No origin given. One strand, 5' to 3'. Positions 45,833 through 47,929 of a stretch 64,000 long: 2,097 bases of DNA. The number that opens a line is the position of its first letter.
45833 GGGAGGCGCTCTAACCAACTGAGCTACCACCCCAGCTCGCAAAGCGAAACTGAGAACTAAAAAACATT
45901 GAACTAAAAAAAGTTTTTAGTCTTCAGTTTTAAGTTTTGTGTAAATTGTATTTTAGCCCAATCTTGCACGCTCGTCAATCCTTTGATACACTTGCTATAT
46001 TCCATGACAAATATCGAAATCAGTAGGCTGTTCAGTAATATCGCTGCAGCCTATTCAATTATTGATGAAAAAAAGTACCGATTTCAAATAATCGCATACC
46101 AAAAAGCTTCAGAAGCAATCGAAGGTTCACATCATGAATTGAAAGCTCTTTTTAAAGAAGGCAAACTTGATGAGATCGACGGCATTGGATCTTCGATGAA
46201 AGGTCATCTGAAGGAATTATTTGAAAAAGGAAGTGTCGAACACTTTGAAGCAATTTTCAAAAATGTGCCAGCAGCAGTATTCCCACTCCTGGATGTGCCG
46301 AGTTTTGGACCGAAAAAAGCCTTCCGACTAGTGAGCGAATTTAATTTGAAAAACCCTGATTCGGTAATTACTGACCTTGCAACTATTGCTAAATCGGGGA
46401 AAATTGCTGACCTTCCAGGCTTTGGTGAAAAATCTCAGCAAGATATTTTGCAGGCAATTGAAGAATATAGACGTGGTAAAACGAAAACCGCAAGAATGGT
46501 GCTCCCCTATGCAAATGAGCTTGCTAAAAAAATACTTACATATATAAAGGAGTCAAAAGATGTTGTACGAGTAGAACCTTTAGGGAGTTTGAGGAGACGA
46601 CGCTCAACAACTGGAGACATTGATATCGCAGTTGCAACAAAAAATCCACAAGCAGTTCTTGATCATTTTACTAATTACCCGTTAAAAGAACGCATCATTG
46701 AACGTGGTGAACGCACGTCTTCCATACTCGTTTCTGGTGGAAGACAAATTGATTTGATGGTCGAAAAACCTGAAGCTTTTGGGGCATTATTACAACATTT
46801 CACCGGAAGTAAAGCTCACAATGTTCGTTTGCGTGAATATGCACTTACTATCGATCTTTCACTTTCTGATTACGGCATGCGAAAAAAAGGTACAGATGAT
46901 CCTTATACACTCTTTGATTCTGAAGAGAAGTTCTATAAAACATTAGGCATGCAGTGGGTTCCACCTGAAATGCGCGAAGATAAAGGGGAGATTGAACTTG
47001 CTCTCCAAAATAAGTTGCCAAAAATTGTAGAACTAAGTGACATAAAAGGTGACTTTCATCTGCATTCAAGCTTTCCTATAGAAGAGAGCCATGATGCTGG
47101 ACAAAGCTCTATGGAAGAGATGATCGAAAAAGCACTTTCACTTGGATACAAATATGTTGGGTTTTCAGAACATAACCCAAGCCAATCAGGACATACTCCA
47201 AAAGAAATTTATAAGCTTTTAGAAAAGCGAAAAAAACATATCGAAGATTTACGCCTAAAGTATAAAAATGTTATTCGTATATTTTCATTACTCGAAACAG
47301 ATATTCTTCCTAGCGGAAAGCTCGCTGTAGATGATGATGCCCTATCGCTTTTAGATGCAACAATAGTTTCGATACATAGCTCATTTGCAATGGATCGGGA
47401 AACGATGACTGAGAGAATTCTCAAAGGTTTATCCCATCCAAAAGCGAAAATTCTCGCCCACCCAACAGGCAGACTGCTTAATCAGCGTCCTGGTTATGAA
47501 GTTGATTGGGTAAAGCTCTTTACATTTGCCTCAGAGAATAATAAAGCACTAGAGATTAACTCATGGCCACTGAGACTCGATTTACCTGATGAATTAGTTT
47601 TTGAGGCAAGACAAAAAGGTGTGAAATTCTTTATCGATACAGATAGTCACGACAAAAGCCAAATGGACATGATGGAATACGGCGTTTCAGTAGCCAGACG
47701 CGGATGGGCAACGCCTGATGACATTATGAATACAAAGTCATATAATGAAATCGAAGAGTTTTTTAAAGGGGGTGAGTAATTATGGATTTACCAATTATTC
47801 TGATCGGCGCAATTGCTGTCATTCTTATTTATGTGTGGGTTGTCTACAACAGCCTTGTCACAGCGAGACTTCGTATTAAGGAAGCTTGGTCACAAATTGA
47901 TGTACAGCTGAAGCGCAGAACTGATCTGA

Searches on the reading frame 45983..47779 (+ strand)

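Call 15: search_protein_families(library=pfam, proteins=[window:45983-47779:+], max_evalue=0.00001)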
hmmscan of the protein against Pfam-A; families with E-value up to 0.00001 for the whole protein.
window:45983-47779:+ (598 aa): 3 families
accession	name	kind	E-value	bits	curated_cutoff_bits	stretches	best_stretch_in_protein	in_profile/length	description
PF14791.11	DNA_pol_B_thumb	-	5.5e-19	68.2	25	1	270-332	2-63/63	DNA polymerase beta thumb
PF14716.13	HHH_8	-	1.8e-09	38.3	30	1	8-84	1-72/73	Helix-hairpin-helix domain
PF02811.25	PHP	-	4.8e-06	27.4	26.4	0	357-526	1-162/164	PHP domain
